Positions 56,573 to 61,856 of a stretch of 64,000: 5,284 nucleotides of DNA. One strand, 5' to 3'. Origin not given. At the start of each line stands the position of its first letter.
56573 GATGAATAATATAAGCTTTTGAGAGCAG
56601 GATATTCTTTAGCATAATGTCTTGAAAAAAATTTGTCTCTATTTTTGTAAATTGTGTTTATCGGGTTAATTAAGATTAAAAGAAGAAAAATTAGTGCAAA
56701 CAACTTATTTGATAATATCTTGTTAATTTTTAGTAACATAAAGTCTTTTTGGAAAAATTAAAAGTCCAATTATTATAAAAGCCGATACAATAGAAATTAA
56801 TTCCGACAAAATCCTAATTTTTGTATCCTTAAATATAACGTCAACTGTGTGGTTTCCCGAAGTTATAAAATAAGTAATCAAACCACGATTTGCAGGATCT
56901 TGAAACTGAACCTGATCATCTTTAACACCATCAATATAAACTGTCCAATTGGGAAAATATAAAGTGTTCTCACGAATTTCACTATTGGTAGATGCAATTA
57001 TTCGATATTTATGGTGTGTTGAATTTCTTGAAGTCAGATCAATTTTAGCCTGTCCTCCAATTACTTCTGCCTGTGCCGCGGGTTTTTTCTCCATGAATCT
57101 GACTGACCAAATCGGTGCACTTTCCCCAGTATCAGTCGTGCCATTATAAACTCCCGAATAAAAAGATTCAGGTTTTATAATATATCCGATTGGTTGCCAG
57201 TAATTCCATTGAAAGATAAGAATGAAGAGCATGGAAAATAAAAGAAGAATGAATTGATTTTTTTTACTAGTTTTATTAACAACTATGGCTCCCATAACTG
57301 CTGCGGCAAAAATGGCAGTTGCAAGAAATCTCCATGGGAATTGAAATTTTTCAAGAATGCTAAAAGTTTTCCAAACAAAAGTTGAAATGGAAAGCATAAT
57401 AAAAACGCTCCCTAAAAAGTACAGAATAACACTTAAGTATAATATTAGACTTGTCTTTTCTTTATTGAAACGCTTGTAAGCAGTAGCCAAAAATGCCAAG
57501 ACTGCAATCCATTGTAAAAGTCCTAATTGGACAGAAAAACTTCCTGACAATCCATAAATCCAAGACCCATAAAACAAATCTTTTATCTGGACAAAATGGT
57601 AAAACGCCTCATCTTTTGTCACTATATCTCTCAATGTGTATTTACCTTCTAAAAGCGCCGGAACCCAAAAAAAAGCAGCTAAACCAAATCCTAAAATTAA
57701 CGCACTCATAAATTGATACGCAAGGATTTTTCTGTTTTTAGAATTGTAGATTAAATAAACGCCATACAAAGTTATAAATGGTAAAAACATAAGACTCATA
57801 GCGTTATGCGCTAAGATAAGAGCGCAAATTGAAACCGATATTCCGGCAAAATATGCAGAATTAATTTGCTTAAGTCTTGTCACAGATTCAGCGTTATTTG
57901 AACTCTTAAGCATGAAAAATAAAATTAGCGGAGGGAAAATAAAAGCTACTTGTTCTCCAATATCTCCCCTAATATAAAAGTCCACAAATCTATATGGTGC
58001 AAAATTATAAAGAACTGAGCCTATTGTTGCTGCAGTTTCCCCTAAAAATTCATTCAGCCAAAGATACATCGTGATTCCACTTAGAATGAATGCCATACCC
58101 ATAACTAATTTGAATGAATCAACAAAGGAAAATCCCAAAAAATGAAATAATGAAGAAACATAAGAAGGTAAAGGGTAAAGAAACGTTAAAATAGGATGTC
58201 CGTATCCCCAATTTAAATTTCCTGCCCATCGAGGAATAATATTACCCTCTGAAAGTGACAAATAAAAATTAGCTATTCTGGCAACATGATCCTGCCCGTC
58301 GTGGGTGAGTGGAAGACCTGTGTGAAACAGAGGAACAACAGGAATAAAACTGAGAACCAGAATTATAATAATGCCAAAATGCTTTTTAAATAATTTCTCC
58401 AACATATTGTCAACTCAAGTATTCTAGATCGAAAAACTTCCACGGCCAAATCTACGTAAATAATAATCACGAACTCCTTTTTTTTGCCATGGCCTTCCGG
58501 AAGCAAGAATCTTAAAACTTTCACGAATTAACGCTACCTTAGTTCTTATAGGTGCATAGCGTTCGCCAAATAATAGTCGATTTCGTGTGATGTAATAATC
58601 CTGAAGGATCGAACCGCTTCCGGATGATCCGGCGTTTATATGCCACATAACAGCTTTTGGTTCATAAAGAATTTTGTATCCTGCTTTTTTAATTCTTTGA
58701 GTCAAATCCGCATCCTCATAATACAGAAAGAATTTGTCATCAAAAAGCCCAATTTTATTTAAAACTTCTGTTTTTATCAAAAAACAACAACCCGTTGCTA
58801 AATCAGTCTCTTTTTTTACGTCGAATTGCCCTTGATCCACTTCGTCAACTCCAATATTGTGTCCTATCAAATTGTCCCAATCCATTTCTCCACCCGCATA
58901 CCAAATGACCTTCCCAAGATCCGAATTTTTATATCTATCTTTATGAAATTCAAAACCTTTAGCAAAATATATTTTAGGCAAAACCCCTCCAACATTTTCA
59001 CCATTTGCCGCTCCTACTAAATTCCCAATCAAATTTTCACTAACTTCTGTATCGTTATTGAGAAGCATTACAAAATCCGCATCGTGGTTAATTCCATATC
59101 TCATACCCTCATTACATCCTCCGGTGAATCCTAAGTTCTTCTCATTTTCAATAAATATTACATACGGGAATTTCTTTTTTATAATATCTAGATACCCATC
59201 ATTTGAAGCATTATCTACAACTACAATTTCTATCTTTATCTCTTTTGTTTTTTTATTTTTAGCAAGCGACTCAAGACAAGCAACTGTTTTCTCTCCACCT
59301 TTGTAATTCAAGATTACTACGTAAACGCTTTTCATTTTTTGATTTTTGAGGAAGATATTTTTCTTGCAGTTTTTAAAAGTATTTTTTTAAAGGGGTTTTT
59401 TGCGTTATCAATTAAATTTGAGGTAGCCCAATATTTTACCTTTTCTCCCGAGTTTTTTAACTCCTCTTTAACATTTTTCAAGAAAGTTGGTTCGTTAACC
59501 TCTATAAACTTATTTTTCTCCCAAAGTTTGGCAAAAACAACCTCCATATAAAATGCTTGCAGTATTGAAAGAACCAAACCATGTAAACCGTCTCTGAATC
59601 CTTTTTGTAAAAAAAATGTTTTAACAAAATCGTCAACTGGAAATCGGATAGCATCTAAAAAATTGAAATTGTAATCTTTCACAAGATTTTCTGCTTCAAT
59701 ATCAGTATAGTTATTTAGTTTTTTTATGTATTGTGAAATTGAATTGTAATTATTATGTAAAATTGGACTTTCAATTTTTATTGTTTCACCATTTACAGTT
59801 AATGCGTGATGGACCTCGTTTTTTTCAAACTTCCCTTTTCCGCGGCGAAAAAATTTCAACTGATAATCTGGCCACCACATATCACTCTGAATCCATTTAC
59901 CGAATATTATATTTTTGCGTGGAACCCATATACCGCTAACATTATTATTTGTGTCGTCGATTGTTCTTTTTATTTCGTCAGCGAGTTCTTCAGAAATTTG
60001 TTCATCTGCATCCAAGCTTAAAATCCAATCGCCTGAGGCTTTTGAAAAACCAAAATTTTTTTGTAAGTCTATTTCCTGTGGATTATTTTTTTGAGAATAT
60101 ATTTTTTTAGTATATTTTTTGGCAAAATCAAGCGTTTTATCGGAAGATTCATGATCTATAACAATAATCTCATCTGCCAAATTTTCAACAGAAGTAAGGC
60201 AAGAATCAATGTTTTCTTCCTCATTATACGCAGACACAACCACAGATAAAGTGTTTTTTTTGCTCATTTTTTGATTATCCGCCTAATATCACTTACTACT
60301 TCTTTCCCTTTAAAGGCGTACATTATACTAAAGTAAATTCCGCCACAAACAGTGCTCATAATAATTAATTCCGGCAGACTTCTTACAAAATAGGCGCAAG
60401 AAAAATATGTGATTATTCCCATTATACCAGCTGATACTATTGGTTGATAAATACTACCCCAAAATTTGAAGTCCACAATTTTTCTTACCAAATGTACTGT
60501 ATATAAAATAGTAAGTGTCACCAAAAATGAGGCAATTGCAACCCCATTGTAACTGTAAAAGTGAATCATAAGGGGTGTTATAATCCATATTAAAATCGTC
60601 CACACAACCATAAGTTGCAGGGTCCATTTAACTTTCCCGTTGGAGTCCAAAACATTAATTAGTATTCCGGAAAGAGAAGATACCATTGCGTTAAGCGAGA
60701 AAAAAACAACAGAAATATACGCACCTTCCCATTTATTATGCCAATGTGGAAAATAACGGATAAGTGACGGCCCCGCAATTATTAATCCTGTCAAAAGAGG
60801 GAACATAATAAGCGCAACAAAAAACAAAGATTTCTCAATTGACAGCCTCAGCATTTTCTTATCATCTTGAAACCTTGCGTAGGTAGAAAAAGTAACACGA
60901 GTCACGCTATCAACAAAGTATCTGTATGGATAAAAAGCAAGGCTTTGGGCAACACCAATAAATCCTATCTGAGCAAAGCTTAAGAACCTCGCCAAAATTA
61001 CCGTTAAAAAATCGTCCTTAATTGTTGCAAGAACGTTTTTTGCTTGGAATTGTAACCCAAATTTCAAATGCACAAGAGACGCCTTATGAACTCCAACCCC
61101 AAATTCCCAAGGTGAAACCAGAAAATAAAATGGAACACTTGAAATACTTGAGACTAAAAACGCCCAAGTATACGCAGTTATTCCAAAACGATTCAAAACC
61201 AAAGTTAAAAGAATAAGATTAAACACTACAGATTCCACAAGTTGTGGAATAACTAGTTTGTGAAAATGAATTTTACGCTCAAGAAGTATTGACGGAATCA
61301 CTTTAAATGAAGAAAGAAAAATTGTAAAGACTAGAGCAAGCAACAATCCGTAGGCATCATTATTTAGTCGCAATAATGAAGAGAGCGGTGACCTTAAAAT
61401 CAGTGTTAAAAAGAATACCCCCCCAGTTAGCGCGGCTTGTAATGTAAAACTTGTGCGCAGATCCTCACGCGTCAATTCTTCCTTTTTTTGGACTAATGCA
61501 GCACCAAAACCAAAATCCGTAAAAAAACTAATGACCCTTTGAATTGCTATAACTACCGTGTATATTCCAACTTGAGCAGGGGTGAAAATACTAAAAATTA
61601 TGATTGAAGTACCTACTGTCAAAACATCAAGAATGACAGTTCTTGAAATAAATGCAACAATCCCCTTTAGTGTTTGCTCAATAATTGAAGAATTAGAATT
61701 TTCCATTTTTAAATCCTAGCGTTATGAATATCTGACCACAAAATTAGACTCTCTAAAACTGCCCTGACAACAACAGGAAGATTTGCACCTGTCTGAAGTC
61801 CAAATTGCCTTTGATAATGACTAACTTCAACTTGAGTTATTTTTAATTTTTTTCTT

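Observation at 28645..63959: Family B: four paralogs sharing a strongly conserved N-terminal motif, HDG-x2-HV-x-R...P-R-W-A-x3-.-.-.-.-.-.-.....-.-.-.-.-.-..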

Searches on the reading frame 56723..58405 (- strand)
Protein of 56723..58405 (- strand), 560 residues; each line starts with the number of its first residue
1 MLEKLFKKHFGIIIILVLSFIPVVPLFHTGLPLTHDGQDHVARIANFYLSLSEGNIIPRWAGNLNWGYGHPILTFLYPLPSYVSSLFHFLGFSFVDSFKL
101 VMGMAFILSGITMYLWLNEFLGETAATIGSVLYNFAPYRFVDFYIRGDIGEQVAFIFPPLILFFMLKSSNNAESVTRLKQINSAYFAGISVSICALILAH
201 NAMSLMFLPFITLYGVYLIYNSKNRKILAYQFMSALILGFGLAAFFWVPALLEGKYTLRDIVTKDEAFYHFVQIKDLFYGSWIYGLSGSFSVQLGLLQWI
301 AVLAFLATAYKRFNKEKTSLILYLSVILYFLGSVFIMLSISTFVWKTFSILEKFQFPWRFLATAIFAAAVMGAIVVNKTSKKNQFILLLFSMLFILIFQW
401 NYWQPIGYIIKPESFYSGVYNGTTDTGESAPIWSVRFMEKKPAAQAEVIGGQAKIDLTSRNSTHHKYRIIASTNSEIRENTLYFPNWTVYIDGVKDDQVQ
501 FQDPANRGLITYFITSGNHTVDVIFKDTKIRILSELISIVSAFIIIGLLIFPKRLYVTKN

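Call 5: search_protein_families(library=pfam, proteins=[window:56723-58405:-], max_evalue=0.1)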
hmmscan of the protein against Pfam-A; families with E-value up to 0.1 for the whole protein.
window:56723-58405:- (560 aa): 3 families
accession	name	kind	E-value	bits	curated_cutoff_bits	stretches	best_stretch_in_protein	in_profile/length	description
PF10131.15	PTPS_related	-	1.2e-10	40.9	26.4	1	77-409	5-313/621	6-pyruvoyl-tetrahydropterin synthase related domain; membrane protein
PF14936.11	p53-inducible11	-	0.0048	17.4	27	1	303-407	72-174/179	Tumour protein p53-inducible protein 11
PF23600.1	DUF7139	-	0.0094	16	30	1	306-370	3-68/150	Domain of unknown function (DUF7139)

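Call 19: search_solved_structures(query=A2, max_evalue=1, show_alignments=2)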
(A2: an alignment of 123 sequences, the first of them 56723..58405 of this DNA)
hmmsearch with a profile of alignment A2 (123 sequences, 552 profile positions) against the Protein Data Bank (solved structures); distinct sequences matched with E-value up to 1: 0.

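Call 20: search_protein_families(library=ncbifam, proteins=[window:56723-58405:-], max_evalue=0.001)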
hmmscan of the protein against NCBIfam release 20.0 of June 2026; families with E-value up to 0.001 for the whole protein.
window:56723-58405:- (560 aa): 0 families

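Call 25: predict_structure(alignment_id=A2)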
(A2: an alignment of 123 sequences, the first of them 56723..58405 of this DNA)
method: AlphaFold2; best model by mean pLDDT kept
length: 560 residues; sequences in the alignment: 123
mean_pLDDT: 90.2   pTM: 0.92
mean pLDDT of the five models: 90.2, 88.1, 88.0, 87.3, 86.2
residues with pLDDT >= 90: 413; 70-90: 96; 50-70: 38; < 50: 13
segments of 3 or more residues with pLDDT < 50: 259-262, 427-431
pLDDT, mean of each block of 10 residues (from residue 1): 87 97 97 93 94 91 87 79 97 98 98 97 97 97 94 98 96 65 91 97 95 97 93 97 94 71 73 91 75 93 94 82 95 97 93 90 98 96 97 94 94 93 55 62 93 97 96 96 91 88 75 97 95 96 95 61
secondary structure, 60 per line:
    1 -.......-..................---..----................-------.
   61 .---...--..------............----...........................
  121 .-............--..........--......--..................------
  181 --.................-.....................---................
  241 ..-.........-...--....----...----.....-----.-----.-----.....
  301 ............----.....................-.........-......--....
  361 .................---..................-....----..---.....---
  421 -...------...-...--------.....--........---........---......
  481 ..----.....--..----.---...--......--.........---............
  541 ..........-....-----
elements in order: H2-8 H10-27 H37-52 H78-89 H94-121 H123-134 H137-146 H149-154 H157-174 H183-199 H201-221 H225-242 H244-252 H259-262 H274-278 H296-312 H317-337 H339-347 H349-354 H357-377 H381-398 H400-403 H413-417 E446-450 E453-460 E464-471 E475-482 E487-491 E509-514 E517-525 H529-550 H552-555

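Call 64: fold_search(model_id=the predicted structure, library=pdb)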
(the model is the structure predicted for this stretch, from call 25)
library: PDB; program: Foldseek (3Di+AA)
matches with E <= 10: 363; with E <= 0.001: 18
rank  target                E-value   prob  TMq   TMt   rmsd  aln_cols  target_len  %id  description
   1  6ezn_F                1.6e-05  1.00  0.45  0.39  11.2       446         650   12  Cryo-EM structure of the yeast oligosaccharyltransferase (OST) complex (released 2018-01-17)
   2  8agb_A                5.2e-05  1.00  0.46  0.41  11.2       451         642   12  Structure of yeast oligosaccharylransferase complex with lipid-linked oligosaccharide bound (released 2022-12-07)
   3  6wby                  6.2e-05  1.00  0.44  0.22   7.1       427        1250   13  Single-Particle Cryo-EM Structure of Arabinofuranosyltransferase AftD from Mycobacteria, Mutant R1389S Class 2 (released 2020-05-13)
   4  6w98_A                9.2e-05  1.00  0.47  0.22   6.2       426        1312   14  Single-Particle Cryo-EM Structure of Arabinofuranosyltransferase AftD from Mycobacteria (released 2020-05-13)
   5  8age_A                1.2e-04  1.00  0.46  0.41  10.8       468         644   12  Structure of yeast oligosaccharylransferase complex with acceptor peptide bound (released 2022-12-07)
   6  7oci_F                1.6e-04  1.00  0.48  0.43  11.1       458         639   13  Cryo-EM structure of yeast Ost6p containing oligosaccharyltransferase complex (released 2022-02-16)
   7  8pn9_A                1.6e-04  1.00  0.42  0.37   9.6       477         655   13  Structure of human oligosaccharyltransferase OST-A complex bound to NGI-1 (released 2024-05-08)
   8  9n9j_I                1.7e-04  1.00  0.41  0.34  13.2       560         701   12  Structure of a GRP94 folding intermediate engaged with a CCDC134- and FKBP11-bound secretory translocon (released 2025-11-19)
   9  6s7t_A                2.4e-04  1.00  0.44  0.36  14.7       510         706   13  Cryo-EM structure of human oligosaccharyltransferase complex OST-B (released 2019-12-18)
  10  5gmy_A                3.0e-04  1.00  0.47  0.32  12.0       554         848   15  Crystal structure of the Archaeoglobus fulgidus oligosaccharyltransferase (O29867_ARCFU) tethered with an acceptor pep (released 2017-02-01)
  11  8agc_A                3.5e-04  1.00  0.38  0.32  11.6       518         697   12  Structure of yeast oligosaccharylransferase complex with lipid-linked oligosaccharide and non-acceptor peptide bound (released 2022-12-07)
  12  3waj                  3.7e-04  1.00  0.43  0.32  14.9       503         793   17  Crystal structure of the Archaeoglobus fulgidus oligosaccharyltransferase (O29867_ARCFU) complex with Zn and sulfate (released 2013-10-30)
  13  6c26_A                4.2e-04  1.00  0.46  0.40  11.9       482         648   11  The Cryo-EM structure of a eukaryotic oligosaccharyl transferase complex (released 2018-01-31)
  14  6s7o_A                5.2e-04  1.00  0.44  0.39   9.4       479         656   13  Cryo-EM structure of human oligosaccharyltransferase complex OST-A (released 2019-12-18)
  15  5f15                  5.5e-04  1.00  0.38  0.39   8.8       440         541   14  Crystal Structure of ArnT from Cupriavidus metallidurans bound to Undecaprenyl phosphate (released 2016-02-17)
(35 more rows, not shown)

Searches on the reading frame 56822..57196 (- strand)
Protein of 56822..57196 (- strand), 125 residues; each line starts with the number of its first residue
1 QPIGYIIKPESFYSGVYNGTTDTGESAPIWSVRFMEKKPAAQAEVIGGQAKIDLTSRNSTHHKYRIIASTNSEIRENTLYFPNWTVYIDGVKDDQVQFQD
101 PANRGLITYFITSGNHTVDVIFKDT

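Call 81: predict_structure(alignment_id=A5)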
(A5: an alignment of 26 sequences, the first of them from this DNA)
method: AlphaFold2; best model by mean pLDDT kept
length: 125 residues; sequences in the alignment: 26
mean_pLDDT: 79.6   pTM: 0.66
mean pLDDT of the five models: 79.6, 78.6, 77.4, 76.9, 76.9
residues with pLDDT >= 90: 61; 70-90: 23; 50-70: 26; < 50: 15
segments of 3 or more residues with pLDDT < 50: 18-30
pLDDT, mean of each block of 10 residues (from residue 1): 60 53 45 64 95 97 98 92 92 76 82 97 85
secondary structure, 60 per line:
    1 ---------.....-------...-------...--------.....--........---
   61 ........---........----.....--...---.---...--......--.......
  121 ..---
elements in order: H10-14 E43-47 E50-57 E61-68 E72-79 E84-88 E91-93 E106-111 E114-122

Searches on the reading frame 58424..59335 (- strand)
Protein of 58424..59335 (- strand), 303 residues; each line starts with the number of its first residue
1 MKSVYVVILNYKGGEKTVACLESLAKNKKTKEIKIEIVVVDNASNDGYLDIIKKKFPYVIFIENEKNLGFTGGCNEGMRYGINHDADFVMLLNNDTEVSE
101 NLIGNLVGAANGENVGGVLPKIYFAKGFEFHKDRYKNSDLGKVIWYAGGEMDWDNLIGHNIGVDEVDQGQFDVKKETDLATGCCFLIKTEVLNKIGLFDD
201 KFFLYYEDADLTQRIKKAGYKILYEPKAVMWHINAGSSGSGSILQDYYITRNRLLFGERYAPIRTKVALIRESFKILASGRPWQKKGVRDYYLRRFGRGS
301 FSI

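Call 7: search_protein_families(library=pfam, proteins=[window:58424-59335:-], max_evalue=0.01)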
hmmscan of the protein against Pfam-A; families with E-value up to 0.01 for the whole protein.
window:58424-59335:- (303 aa): 4 families
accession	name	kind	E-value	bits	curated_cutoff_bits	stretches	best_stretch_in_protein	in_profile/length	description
PF00535.33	Glycos_transf_2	-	2.7e-19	70.1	23.3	1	6-195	2-167/168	Glycosyl transferase family 2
PF13641.12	Glyco_tranf_2_3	-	9.1e-14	52.5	27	1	4-235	3-214/230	Glycosyltransferase like family 2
PF13632.12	Glyco_trans_2_3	-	0.0016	18.7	27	1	182-283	74-170/198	Glycosyl transferase family group 2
PF02709.20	Glyco_transf_7C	-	0.0025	17.9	23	1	170-222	9-62/78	N-terminal domain of galactosyltransferase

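Call 20: search_protein_families(library=ncbifam, proteins=[window:58424-59335:-], max_evalue=0.001)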
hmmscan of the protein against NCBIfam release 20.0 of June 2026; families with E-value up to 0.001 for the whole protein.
window:58424-59335:- (303 aa): 13 families
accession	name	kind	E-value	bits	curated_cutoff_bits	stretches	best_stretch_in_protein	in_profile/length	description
TIGR01556.1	rhamnosyltran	subfamily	1e-15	57.7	200.55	2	165-258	135-237/281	rhamnosyltransferase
NF041875.1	EPS_EpsD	equivalog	3.9e-13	49.5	370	2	5-104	2-98/325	exopolysaccharide biosynthesis glycosyltransferase EpsD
TIGR03965.1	mycofact_glyco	equivalog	4.9e-11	42.2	280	1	183-232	232-280/467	mycofactocin biosynthesis glycosyltransferase MftF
NF050113.1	gal_furan_GlfT1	equivalog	9.9e-10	38.2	330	1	6-120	3-115/290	galactofuranosyltransferase GlfT1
NF038302.1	EPS_HpsE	equivalog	1.1e-09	37.8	300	1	5-54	4-53/307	hormogonium polysaccharide biosynthesis glycosyltransferase HpsE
TIGR03937.1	PgaC_IcaA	equivalog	5.3e-09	35.5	422.3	1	181-232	201-250/407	poly-beta-1,6-N-acetyl-D-glucosamine synthase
NF045692.1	OglycostaseCruG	equivalog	2.2e-07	30.2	600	0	3-113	42-155/386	2'-O-glycosyltransferase CruG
TIGR04283.1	glyco_like_mftF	equivalog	1.9e-06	27.6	182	0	11-107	8-94/221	TIGR04283 family arsenosugar biosynthesis glycosyltransferase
NF038299.1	EPS_HpsN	equivalog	3.3e-06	26.3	425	1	180-243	165-231/317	hormogonium polysaccharide biosynthesis glycosyltransferase HpsN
TIGR04242.1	nodulat_NodC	equivalog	1e-05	24.7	550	1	3-121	49-167/395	chitooligosaccharide synthase NodC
NF007482.0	PRK10073.1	equivalog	3.6e-05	22.9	423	1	4-113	8-113/334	glycosyltransferase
TIGR04009.1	wcaE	equivalog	0.00016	21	369.2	1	5-94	7-91/248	colanic acid biosynthesis glycosyltransferase WcaE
TIGR03469.1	HpnB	hypoth_equivalog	0.0004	19.5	379.25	0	173-224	204-255/386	hopene-associated glycosyltransferase HpnB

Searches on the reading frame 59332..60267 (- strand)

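Call 7: search_protein_families(library=pfam, proteins=[window:59332-60267:-], max_evalue=0.01)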
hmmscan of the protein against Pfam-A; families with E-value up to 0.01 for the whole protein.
window:59332-60267:- (311 aa): 3 families
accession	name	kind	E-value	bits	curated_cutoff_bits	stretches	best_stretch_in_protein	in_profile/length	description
PF00535.33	Glycos_transf_2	-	5.1e-22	79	23.3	1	8-148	1-145/168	Glycosyl transferase family 2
PF13704.12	Glyco_tranf_2_4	-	2.1e-06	28.6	27.5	1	15-91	2-84/98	Glycosyl transferase family 2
PF10111.15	Glyco_tranf_2_2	-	5.9e-05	23.1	27.3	1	8-100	1-103/276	Glycosyltransferase like family 2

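Call 20: search_protein_families(library=ncbifam, proteins=[window:59332-60267:-], max_evalue=0.001)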
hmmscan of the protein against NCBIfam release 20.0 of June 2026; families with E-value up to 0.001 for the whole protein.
window:59332-60267:- (311 aa): 15 families
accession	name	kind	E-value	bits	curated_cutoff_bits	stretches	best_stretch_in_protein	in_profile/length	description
TIGR04283.1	glyco_like_mftF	equivalog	6e-16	58.7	182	1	7-109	1-103/221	TIGR04283 family arsenosugar biosynthesis glycosyltransferase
NF007482.0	PRK10073.1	equivalog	4.8e-11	42.2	423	1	1-97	2-104/334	glycosyltransferase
NF010496.0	PRK13915.1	equivalog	4.4e-08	32.5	262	1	3-70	29-102/307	glucosyl-3-phosphoglycerate synthase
TIGR04195.1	S_glycosyl_SunS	equivalog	9e-08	31.4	350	1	6-103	58-155/421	SunS family peptide S-glycosyltransferase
NF045692.1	OglycostaseCruG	equivalog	4.6e-07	29.1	600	1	6-106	42-155/386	2'-O-glycosyltransferase CruG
TIGR03937.1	PgaC_IcaA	equivalog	2e-06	27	422.3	1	3-96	43-143/407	poly-beta-1,6-N-acetyl-D-glucosamine synthase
NF050050.1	ProtGlycPglI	equivalog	7.5e-06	25.5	500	1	6-109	3-114/306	GalNAc(5)-diNAcBac-PP-undecaprenol beta-1,3-glucosyltransferase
NF007986.1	PRK10714.1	equivalog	8e-06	25.1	529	1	5-119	6-131/316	undecaprenyl-phosphate 4-deoxy-4-formamido-L-arabinose transferase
NF047683.1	TeichurnBiosyTuaG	equivalog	1.1e-05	25.2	400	1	2-94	3-102/252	teichuronic acid biosynthesis protein TuaG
NF041391.1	DPhHxTase_Halo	equivalog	1.6e-05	24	375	1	12-112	2-102/213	dolichyl-phosphate hexose transferase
TIGR04182.1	glyco_TIGR04182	equivalog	2.5e-05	23.8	325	1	8-99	3-93/293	S-layer glycoprotein N-glycosyltransferase AglJ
NF038302.1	EPS_HpsE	equivalog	7.8e-05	21.8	300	1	7-90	3-98/307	hormogonium polysaccharide biosynthesis glycosyltransferase HpsE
NF041875.1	EPS_EpsD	equivalog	0.00026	20.5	370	1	7-110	1-111/325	exopolysaccharide biosynthesis glycosyltransferase EpsD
NF058614.1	PPMAGASynPpgS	equivalog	0.00051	19.5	370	1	9-91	4-89/226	polyprenyl-phospho-N-acetylgalactosaminyl synthase PpgS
NF053739.1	GlytfEpsEBac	equivalog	0.00095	18.2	450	0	7-89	3-93/265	glycosyltransferase EpsE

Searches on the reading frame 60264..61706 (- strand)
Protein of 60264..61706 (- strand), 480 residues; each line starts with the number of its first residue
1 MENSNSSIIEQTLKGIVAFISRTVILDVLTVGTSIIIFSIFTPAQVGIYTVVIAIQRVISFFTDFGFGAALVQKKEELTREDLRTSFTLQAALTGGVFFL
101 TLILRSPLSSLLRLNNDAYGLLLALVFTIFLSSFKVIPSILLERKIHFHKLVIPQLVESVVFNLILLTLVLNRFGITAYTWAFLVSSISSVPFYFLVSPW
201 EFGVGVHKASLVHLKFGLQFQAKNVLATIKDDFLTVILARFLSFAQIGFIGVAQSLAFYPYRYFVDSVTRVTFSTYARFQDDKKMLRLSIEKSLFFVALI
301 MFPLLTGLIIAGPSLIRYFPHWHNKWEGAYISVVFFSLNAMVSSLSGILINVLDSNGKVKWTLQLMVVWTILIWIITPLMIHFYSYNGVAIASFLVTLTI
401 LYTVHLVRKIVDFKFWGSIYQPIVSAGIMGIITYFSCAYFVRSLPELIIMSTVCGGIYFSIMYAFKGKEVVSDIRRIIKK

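Call 7: search_protein_families(library=pfam, proteins=[window:60264-61706:-], max_evalue=0.01)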
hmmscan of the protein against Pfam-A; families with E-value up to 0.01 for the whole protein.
window:60264-61706:- (480 aa): 2 families
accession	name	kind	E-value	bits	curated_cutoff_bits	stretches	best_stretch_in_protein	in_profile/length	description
PF13440.11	Polysacc_synt_3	-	3e-43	148.6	23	1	41-318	6-282/293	Polysaccharide biosynthesis protein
PF01943.22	Polysacc_synt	-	1.3e-12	48.2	28.2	1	13-273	2-267/274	Polysaccharide biosynthesis protein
